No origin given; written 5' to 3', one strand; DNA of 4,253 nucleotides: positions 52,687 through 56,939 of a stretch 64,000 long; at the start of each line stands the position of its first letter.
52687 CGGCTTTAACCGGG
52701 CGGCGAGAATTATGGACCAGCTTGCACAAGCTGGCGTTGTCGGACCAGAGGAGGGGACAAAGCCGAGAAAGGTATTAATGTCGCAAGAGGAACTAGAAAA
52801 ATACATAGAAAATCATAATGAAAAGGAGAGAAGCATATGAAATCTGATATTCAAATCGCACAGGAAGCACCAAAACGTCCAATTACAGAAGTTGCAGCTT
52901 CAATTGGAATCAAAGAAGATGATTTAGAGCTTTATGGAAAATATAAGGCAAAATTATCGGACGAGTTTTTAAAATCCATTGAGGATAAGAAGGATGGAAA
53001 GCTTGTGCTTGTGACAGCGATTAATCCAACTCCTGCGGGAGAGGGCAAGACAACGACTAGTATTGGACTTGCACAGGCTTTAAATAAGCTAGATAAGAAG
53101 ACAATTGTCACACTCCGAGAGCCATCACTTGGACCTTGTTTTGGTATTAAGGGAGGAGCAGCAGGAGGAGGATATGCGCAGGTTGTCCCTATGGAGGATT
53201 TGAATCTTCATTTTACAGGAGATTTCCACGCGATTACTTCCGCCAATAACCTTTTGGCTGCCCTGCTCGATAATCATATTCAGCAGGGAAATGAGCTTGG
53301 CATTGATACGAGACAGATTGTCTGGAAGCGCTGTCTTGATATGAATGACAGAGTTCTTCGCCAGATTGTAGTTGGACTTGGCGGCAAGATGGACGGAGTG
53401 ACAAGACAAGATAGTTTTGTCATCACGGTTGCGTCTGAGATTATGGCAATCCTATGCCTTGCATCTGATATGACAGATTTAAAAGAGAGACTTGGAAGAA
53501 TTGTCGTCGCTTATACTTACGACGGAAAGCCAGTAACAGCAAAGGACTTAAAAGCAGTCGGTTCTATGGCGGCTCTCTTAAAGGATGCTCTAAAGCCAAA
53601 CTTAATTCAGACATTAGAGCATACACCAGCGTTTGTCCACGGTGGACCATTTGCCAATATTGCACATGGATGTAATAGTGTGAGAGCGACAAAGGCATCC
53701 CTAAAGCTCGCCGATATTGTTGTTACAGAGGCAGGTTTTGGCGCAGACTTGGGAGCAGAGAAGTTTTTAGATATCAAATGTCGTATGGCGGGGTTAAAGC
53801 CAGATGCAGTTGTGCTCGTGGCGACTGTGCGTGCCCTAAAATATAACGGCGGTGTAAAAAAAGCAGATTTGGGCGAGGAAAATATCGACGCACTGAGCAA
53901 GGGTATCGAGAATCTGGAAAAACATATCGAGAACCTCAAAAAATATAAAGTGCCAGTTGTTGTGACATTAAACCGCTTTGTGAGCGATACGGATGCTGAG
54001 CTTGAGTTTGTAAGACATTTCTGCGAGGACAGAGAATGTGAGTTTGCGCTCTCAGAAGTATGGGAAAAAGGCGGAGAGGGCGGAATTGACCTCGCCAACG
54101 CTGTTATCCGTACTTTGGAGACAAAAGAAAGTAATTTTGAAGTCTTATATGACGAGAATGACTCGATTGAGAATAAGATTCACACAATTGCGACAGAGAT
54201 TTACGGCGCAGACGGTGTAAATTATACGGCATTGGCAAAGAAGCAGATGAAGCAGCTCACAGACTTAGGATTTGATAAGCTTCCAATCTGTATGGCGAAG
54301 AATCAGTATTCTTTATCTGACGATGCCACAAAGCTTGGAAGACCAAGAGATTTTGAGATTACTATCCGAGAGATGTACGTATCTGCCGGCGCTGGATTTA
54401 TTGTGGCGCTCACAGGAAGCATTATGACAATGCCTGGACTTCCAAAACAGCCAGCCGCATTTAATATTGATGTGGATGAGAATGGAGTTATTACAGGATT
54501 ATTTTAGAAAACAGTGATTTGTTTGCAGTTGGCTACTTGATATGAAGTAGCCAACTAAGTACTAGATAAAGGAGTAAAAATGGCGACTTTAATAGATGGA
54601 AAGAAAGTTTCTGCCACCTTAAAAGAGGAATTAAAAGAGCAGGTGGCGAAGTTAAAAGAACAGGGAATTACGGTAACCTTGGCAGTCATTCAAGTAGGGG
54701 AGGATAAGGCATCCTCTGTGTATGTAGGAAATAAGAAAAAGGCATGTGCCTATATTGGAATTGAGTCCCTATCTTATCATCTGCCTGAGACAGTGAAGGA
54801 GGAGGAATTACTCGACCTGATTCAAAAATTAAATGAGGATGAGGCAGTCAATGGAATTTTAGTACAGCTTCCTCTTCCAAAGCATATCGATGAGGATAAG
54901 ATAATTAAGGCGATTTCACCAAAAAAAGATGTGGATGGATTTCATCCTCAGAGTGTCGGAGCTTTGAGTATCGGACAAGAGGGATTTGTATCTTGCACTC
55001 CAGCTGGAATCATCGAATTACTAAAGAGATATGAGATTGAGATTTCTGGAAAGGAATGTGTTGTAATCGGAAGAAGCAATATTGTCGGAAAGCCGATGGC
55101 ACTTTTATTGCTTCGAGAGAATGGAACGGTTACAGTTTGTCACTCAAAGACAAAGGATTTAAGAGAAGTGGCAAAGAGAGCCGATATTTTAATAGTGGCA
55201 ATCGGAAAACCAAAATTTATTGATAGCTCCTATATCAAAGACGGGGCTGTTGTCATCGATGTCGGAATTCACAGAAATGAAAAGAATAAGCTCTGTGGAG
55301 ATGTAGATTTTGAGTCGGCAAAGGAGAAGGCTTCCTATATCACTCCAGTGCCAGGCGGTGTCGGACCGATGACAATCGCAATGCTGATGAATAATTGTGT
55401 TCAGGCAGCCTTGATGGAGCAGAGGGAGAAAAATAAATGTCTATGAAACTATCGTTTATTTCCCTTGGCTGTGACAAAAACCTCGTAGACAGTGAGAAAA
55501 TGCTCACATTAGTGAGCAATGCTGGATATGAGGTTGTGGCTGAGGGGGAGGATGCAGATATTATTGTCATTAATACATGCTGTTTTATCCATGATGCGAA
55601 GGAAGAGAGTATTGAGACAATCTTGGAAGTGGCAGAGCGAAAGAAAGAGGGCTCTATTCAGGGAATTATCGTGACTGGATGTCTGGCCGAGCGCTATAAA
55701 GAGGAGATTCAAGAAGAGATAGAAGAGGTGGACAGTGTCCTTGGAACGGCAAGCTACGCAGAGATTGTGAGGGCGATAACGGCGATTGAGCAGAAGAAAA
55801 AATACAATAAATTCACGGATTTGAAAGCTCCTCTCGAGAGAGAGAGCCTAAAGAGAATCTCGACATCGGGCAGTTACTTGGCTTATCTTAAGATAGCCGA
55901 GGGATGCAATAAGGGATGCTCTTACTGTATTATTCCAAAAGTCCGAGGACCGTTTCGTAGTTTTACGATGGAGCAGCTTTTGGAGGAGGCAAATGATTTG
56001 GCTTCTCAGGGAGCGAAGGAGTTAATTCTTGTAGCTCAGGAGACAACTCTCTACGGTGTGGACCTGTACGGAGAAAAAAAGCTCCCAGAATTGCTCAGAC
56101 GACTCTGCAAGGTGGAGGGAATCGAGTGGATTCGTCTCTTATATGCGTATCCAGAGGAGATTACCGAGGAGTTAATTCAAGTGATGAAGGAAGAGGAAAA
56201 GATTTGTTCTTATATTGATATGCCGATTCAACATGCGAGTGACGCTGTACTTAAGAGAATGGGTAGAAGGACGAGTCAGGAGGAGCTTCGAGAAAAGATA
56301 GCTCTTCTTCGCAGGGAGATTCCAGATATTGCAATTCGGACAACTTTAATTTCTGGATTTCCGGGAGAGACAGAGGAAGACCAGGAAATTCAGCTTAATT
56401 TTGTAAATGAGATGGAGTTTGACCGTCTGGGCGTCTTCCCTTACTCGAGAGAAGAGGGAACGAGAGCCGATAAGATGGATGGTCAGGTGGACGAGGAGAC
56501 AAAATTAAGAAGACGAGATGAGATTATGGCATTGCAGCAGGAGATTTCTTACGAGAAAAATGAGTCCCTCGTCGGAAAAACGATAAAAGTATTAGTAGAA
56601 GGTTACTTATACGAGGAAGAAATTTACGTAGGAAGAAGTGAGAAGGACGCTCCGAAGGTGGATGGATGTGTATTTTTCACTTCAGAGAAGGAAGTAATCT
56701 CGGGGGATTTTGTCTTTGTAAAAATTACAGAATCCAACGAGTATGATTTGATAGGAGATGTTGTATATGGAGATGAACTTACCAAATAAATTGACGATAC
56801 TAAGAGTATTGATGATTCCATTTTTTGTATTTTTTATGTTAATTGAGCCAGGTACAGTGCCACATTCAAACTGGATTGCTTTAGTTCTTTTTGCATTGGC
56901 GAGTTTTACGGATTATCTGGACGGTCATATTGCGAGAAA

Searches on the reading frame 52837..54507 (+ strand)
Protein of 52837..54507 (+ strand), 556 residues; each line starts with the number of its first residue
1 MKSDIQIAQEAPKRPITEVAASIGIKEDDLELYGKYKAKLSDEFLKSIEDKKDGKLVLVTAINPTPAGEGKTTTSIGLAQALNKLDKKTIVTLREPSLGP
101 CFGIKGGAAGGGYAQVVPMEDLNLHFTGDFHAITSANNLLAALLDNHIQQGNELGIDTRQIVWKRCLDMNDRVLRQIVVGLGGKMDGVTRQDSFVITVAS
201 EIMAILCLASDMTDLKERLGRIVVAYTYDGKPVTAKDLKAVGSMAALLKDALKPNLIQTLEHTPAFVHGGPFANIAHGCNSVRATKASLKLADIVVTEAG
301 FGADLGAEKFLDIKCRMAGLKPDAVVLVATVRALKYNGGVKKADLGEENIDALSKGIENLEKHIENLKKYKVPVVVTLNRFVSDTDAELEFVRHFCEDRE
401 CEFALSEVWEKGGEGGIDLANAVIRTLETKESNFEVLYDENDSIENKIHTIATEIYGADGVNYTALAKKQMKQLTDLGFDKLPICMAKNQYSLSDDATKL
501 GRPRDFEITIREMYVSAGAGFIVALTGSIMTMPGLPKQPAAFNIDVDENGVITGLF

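Call 44: search_protein_families(library=pfam, proteins=[window:52837-54507:+], max_evalue=0.001)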
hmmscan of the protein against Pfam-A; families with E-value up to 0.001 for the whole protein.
window:52837-54507:+ (556 aa): 2 families
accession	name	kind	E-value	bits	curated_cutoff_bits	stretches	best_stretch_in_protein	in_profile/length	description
PF01268.25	FTHFS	-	2.2e-282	937.8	27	1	2-556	1-556/556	Formate--tetrahydrofolate ligase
PF01656.29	CbiA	-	9.3e-05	22.8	25.4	0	67-90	8-31/125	CobQ/CobB/MinD/ParA nucleotide binding domain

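Call 49: list_cluster_members(proteins=[window:52837-54504:+, window:57412-58647:+, window:62426-62773:-, window:59026-59445:-])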
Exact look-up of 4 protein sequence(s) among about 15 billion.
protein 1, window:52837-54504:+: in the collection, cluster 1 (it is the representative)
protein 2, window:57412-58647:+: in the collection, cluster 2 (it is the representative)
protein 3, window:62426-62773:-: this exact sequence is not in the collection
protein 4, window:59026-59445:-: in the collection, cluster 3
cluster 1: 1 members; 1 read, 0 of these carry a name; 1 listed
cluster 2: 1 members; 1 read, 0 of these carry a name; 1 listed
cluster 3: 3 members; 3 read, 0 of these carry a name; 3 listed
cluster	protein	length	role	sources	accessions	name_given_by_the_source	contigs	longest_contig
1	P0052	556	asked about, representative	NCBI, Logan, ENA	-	-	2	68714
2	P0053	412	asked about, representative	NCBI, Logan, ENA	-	-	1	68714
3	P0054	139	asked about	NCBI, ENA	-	-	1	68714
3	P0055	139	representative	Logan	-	-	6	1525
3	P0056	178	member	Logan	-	-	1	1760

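Call 50: find_encoding_contigs(protein=P0053, flank=10000, max_places=3)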
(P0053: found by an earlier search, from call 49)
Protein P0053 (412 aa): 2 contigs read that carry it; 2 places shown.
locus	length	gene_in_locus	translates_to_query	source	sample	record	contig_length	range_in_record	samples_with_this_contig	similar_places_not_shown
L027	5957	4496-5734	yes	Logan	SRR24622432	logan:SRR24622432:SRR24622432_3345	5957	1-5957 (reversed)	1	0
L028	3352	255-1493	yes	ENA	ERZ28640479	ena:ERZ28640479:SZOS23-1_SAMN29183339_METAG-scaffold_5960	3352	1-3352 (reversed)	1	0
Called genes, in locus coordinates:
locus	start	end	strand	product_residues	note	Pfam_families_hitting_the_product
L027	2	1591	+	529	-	?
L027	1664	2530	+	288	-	PF00763:THF_DHG_CYH, PF02882:THF_DHG_CYH_C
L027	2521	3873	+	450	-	PF00919:UPF0004, PF01938:TRAM (faint), PF04055:Radical_SAM, PF18693:TRAM_2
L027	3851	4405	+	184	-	PF01066:CDP-OH_P_transf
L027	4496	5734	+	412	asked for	PF00994:MoCF_biosynth, PF18146:CinA_KH, PF02464:CinA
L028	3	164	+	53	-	?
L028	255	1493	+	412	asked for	PF00994:MoCF_biosynth, PF18146:CinA_KH, PF02464:CinA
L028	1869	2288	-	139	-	-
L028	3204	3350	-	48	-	?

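Call 82: find_homologous_proteins(query=P0052, max_evalue=1e-100)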
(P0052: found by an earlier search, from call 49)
Query P0052 (556 aa): 8000 proteins with E <= 1e-100 among 8000 candidates; the best 120 are listed.
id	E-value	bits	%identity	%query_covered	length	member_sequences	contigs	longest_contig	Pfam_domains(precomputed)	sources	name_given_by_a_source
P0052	0.0e+0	1236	100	100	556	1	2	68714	PF01268.26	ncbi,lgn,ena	-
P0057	0.0e+0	1227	99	100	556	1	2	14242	PF01268.26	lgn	-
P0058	0.0e+0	1214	98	100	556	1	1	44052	PF01268.26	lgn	-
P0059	0.0e+0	1209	98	100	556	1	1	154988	PF01268.26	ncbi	ncbi:MAG: formate--tetrahydrofolate ligase [Lachnospiraceae bacterium]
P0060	0.0e+0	1208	97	100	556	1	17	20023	PF01268.26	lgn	-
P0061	0.0e+0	1207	97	100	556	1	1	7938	PF01268.26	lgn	-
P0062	0.0e+0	1206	97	100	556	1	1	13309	PF01268.26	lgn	-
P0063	0.0e+0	1205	97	100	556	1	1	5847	PF01268.26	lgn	-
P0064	0.0e+0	1204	97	100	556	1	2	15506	PF01268.26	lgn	-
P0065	0.0e+0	1202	97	100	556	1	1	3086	PF01268.26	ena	-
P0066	0.0e+0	1201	97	100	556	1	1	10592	PF01268.26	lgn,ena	-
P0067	0.0e+0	1200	97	100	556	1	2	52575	PF01268.26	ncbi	-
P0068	0.0e+0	1200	97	100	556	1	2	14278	PF01268.26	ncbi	-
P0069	0.0e+0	1198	97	100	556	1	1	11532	PF01268.26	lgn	-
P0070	0.0e+0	1191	96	100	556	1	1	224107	PF01268.26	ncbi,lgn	-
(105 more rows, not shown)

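Call 83: find_encoding_contigs(protein=P0059, flank=10000, max_places=2)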
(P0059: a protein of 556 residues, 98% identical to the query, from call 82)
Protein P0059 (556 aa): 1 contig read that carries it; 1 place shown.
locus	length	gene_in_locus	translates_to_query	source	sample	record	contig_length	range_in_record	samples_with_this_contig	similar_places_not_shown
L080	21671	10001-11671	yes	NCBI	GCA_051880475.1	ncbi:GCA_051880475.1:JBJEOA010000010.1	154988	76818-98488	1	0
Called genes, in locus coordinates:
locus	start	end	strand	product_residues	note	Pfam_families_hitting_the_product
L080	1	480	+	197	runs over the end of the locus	PF04472:SepF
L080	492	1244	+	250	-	PF17774:YlmH_RBD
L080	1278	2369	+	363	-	PF13685:Fe-ADH_2 (weak), PF01761:DHQ_synthase, PF24621:DHQS_C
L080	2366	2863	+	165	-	PF01252:Peptidase_A8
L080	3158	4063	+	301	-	PF01479:S4, PF00849:PseudoU_synth_2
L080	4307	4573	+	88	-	PF00312:Ribosomal_S15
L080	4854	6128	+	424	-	PF01053:Cys_Met_Meta_PP, PF00155:Aminotran_1_2 (weak)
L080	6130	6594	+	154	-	PF02580:Tyr_Deacylase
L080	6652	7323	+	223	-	PF00574:CLP_protease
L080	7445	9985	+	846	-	PF13491:FtsK_4TM, PF17854:FtsK_alpha, PF01580:FtsK_SpoIIIE, PF09397:FtsK_gamma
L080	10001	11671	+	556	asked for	PF01268:FTHFS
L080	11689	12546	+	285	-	PF00763:THF_DHG_CYH, PF02882:THF_DHG_CYH_C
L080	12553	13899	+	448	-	PF00919:UPF0004, PF04055:Radical_SAM, PF18693:TRAM_2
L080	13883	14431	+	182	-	PF01066:CDP-OH_P_transf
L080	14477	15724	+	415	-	PF00994:MoCF_biosynth, PF18146:CinA_KH, PF02464:CinA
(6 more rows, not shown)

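Call 84: find_encoding_contigs(protein=P0070, flank=10000, max_places=2)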
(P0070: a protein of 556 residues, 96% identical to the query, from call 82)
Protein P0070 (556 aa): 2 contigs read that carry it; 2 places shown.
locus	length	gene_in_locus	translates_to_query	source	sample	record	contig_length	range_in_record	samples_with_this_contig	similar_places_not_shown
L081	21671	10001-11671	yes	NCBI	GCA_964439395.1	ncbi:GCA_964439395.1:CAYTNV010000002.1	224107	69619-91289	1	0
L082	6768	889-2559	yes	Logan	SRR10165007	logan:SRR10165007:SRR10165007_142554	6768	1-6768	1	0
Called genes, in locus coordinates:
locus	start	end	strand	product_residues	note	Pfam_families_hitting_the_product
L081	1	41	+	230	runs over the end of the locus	PF01168:Ala_racemase_N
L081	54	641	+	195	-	PF04472:SepF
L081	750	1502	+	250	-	PF17774:YlmH_RBD, PF03880:DbpA (weak)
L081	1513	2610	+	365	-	PF00465:Fe-ADH (weak), PF13685:Fe-ADH_2, PF01761:DHQ_synthase, PF24621:DHQS_C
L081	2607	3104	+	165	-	PF01252:Peptidase_A8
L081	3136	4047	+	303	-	PF01479:S4, PF00849:PseudoU_synth_2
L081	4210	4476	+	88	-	PF00312:Ribosomal_S15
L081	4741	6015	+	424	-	PF01053:Cys_Met_Meta_PP, PF01041:DegT_DnrJ_EryC1 (faint)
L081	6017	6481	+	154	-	PF02580:Tyr_Deacylase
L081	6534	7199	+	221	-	PF00574:CLP_protease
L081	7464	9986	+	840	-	PF13491:FtsK_4TM, PF17854:FtsK_alpha, PF01580:FtsK_SpoIIIE, PF09397:FtsK_gamma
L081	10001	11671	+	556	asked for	PF01268:FTHFS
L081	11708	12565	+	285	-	PF00763:THF_DHG_CYH, PF02882:THF_DHG_CYH_C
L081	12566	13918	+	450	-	PF00919:UPF0004, PF04055:Radical_SAM, PF18693:TRAM_2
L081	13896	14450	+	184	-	PF01066:CDP-OH_P_transf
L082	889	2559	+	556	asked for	PF01268:FTHFS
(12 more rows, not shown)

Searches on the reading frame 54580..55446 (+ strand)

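Call 44: search_protein_families(library=pfam, proteins=[window:54580-55446:+], max_evalue=0.001)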
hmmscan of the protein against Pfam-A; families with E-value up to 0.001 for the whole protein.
window:54580-55446:+ (288 aa): 2 families
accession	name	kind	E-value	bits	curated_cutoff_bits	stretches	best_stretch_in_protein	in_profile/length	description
PF02882.25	THF_DHG_CYH_C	-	4.5e-73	244.3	27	1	122-278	1-157/160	Tetrahydrofolate dehydrogenase/cyclohydrolase, NAD(P)-binding domain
PF00763.28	THF_DHG_CYH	-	6.7e-46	155.7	32.8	1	5-119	1-115/115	Tetrahydrofolate dehydrogenase/cyclohydrolase, catalytic domain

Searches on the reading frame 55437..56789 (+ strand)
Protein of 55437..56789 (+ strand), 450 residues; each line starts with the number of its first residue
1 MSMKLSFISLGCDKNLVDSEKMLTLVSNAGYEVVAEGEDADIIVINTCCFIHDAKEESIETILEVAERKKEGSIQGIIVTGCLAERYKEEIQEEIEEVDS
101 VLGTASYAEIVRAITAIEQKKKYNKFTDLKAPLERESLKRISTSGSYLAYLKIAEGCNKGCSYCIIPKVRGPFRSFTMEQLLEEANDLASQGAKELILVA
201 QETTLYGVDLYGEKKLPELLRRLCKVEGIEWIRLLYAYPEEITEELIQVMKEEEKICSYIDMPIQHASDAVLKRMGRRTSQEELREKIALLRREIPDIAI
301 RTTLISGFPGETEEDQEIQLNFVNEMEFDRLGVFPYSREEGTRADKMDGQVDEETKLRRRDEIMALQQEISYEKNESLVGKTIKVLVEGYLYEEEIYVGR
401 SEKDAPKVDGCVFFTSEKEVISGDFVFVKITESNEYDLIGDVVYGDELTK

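Call 44: search_protein_families(library=pfam, proteins=[window:55437-56789:+], max_evalue=0.001)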
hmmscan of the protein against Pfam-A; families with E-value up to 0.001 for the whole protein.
window:55437-56789:+ (450 aa): 4 families
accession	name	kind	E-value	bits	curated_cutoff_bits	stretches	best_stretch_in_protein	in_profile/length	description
PF00919.26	UPF0004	-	1.3e-28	99.3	27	1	4-103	1-98/98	Uncharacterized protein family UPF0004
PF04055.27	Radical_SAM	-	3.9e-27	95.9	29.5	1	153-317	3-161/166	Radical SAM superfamily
PF18693.7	TRAM_2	-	1.1e-22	80.4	27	1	379-443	1-63/63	TRAM domain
PF01938.26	TRAM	-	1.6e-05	25.1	21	1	377-443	2-61/61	TRAM domain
